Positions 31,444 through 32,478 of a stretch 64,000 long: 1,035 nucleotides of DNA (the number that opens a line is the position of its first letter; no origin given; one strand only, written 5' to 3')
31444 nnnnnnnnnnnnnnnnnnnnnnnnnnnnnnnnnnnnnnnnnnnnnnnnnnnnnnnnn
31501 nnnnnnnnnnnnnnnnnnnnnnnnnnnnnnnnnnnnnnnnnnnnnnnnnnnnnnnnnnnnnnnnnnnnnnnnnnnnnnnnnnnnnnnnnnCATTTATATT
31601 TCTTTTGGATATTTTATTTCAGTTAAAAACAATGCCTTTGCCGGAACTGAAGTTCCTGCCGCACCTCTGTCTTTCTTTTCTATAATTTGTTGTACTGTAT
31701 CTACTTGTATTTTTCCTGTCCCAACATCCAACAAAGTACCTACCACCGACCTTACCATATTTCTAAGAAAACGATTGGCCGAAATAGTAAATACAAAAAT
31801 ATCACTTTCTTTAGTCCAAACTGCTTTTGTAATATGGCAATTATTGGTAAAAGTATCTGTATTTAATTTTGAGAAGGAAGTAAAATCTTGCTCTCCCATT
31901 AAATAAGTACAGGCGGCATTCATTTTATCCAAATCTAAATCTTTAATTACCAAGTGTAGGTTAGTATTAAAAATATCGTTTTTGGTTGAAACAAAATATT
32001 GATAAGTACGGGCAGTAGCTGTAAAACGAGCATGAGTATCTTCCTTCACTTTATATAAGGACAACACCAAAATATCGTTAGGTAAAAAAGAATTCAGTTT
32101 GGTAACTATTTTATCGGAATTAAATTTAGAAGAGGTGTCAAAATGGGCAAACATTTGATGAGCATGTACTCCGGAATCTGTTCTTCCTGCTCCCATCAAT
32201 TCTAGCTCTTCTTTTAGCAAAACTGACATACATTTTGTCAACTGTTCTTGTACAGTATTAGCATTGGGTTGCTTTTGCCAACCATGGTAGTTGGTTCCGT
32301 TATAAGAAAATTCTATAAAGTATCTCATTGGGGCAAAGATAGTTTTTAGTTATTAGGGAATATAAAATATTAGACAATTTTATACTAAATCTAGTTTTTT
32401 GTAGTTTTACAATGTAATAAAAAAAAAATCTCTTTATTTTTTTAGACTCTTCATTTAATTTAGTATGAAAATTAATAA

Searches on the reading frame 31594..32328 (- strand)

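Call 53: search_protein_families(library=pfam, proteins=[window:31594-32328:-], max_evalue=0.00001)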
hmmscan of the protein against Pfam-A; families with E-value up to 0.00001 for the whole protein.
window:31594-32328:- (244 aa): 1 family
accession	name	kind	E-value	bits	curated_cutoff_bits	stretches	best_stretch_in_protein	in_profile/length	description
PF01416.25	PseudoU_synth_1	-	5.1e-34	117.4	23.3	2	139-241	1-108/108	tRNA pseudouridine synthase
